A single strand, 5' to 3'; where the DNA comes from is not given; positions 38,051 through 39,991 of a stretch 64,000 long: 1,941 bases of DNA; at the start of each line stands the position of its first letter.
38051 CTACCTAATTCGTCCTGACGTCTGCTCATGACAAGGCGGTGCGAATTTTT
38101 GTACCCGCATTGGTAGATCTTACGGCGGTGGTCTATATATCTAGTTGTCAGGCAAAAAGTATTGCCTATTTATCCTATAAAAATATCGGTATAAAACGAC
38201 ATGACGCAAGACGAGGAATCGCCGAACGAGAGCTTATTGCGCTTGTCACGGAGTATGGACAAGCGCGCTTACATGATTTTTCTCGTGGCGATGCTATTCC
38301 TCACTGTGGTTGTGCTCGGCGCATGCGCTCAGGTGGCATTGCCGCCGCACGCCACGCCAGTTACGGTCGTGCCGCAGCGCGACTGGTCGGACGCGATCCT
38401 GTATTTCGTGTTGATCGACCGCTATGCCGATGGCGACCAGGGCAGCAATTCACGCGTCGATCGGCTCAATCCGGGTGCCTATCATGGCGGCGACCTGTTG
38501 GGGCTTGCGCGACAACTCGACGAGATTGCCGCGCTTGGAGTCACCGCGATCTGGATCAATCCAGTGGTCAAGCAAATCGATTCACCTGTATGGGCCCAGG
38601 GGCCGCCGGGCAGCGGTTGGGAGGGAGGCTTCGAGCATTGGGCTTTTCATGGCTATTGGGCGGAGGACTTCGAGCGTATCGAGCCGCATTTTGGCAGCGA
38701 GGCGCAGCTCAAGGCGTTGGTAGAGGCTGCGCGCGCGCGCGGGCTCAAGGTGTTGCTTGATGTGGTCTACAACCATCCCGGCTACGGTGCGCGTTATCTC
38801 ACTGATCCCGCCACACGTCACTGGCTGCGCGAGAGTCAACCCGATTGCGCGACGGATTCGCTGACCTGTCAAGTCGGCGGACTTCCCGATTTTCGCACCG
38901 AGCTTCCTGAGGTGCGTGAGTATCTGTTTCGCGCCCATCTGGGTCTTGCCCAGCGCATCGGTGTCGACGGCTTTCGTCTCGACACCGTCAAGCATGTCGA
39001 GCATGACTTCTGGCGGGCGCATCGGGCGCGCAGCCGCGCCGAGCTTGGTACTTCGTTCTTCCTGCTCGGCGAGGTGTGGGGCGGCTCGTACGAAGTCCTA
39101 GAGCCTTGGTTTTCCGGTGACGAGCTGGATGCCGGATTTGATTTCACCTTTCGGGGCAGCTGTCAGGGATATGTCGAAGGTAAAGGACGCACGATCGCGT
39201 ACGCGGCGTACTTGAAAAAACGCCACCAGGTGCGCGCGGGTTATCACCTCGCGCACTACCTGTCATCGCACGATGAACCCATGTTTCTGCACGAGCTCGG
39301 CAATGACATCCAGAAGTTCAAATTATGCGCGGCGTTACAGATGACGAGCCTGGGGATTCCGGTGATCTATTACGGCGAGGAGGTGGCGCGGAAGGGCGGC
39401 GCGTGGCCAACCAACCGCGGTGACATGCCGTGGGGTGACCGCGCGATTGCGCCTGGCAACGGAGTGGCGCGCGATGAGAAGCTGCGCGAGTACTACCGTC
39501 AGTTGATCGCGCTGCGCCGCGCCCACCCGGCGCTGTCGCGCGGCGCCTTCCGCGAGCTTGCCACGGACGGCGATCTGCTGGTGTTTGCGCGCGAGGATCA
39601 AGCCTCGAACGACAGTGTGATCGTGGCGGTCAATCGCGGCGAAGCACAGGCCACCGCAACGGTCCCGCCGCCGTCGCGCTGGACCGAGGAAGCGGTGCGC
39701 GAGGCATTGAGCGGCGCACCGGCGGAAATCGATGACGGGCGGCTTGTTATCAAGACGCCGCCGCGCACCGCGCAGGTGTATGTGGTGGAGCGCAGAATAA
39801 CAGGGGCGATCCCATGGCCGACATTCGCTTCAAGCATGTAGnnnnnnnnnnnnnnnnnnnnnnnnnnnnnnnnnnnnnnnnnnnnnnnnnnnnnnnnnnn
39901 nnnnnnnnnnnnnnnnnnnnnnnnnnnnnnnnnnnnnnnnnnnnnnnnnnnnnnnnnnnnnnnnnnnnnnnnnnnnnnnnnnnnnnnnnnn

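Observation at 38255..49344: Alpha-glucan utilisation locus extended by a paralog/beta-barrel/paralog module of unknown family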

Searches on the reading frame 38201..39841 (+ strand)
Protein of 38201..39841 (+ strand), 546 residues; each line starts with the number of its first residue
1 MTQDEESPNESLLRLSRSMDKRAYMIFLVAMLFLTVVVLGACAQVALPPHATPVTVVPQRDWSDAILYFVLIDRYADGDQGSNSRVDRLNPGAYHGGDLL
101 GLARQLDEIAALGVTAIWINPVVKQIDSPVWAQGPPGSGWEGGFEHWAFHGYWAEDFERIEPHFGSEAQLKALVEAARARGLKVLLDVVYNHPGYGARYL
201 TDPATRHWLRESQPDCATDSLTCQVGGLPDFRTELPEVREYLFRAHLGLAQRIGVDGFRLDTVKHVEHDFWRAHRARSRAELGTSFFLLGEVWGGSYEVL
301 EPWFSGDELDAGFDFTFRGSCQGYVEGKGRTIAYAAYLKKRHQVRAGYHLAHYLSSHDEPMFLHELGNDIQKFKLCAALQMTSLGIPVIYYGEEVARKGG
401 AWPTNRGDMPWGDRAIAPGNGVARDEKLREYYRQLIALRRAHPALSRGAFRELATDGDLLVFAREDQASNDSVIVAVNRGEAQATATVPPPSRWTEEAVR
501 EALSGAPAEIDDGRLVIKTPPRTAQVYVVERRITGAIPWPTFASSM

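Call 4: search_protein_families(library=pfam, proteins=[window:38201-39841:+], max_evalue=0.01)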
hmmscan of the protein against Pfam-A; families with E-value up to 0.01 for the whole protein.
window:38201-39841:+ (546 aa): 3 families
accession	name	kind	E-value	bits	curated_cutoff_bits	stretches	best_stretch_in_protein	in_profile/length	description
PF00128.31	Alpha-amylase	-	8.4e-49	167.4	22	2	69-201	1-100/446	Alpha amylase, catalytic domain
PF11941.14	DUF3459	-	6.4e-09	36.5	22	1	431-509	1-74/90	Domain of unknown function (DUF3459)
PF22026.2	Alpha-amylase_C_2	-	2.9e-05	24.9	27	1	448-527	1-78/78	Alpha-amylase C-terminal domain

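Call 5: search_protein_families(library=ncbifam, proteins=[window:38201-39841:+], max_evalue=1)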
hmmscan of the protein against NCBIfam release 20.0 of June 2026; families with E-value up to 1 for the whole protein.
window:38201-39841:+ (546 aa): 40 families (the best 25 are shown)
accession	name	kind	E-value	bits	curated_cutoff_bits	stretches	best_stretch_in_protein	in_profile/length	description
NF007060.0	PRK09505.2-5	equivalog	2.9e-60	204.1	790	2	55-196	185-325/690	alpha-amylase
NF007051.0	PRK09505.1-1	equivalog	2.3e-56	191.2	864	2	61-197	195-330/686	alpha-amylase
NF041090.1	Cyc-maltodext_AglB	equivalog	1.1e-49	169.5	540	2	149-532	93-459/470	cyclomaltodextrinase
NF007059.0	PRK09505.2-4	equivalog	7.4e-49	166.6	865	2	61-196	185-319/683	alpha-amylase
NF008051.0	PRK10785.1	equivalog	2.9e-44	151.3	568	3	351-528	440-605/607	maltodextrin glucosidase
NF007053.0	PRK09505.1-3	equivalog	2.9e-43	148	1269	2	61-197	187-322/687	alpha-amylase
NF007057.0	PRK09505.2-2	equivalog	4.7e-43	147.3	931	2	61-196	195-329/694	alpha-amylase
NF007052.0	PRK09505.1-2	equivalog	3.7e-42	144.3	749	2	60-196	184-319/677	alpha-amylase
NF007058.0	PRK09505.2-3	equivalog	9.5e-42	143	897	2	61-197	206-341/742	alpha-amylase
NF007054.0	PRK09505.1-4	equivalog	2.4e-39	135.2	1385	2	60-196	184-319/676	alpha-amylase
NF007055.0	PRK09505.1-6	equivalog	3.9e-38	131.1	1458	2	61-197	184-319/675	alpha-amylase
NF041321.1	Alpha-amyl_MalA_Halo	equivalog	9.9e-29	100.2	875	2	148-491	310-636/666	alpha-amylase MalA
NF011083.0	PRK14510.1-2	equivalog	2.2e-26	91.7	1322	2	370-485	521-624/1186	bifunctional glycogen debranching protein GlgX/4-alpha-glucanotransferase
NF006970.0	PRK09441.1-3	equivalog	8.2e-23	80.8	516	3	227-392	191-354/466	alpha-amylase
NF051899.1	BetGalacBglAAgro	equivalog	8.9e-22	77.2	900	3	97-193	25-101/537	beta-galactosidase BglA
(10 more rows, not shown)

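Call 39: search_solved_structures(query=window:38255-39841:+, max_evalue=1e-20)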
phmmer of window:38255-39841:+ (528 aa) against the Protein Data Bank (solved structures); distinct sequences matched with E-value up to 1e-20: 107 (the best 60 are shown).
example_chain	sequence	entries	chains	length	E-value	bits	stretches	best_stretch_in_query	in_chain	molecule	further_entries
5a2a_A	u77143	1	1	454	1.1e-62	215.6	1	41-512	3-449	APO FORM OF ANOXYBACILLUS ALPHA-AMYLASES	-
5a2b_A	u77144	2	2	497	1.3e-62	215.3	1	41-512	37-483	ANOXYBACILLUS ALPHA-AMYLASE | ALPHA-AMYLASE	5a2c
4e2o_A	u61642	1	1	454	8.7e-60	206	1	41-465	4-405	Alpha-amylase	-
1ea9_C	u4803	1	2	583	2.6e-49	171.5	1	130-489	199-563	CYCLOMALTODEXTRINASE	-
1sma_A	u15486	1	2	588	7.3e-49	170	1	40-512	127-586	MALTOGENIC AMYLASE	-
1wzk_A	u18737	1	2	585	6.1e-48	167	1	38-474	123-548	Alpha-amylase II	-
1bvz_A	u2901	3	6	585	6.6e-48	166.8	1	38-474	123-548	PROTEIN (ALPHA-AMYLASE II) | ALPHA-AMYLASE II | Neopullulanase 2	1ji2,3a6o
1jf5_A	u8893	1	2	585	8.3e-48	166.5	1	37-474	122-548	ALPHA AMYLASE II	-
1gvi_A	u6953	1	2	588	8.8e-48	166.4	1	40-512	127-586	MALTOGENIC AMYLASE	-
1jf6_A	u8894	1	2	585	9.2e-48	166.4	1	38-474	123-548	ALPHA AMYLASE II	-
1wzm_A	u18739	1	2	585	1.6e-47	165.6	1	38-474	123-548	Alpha-amylase II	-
1j0h_A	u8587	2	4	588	1.9e-47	165.4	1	40-510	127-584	neopullulanase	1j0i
1jib_A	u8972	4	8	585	3e-47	164.7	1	38-474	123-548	NEOPULLULANASE | ALPHA-AMYLASE II | Neopullulanase 2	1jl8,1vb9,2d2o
1g1y_A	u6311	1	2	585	4.5e-47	164.1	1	38-474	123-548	ALPHA-AMYLASE II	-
1j0j_A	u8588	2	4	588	4.8e-47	164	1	40-510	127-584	neopullulanase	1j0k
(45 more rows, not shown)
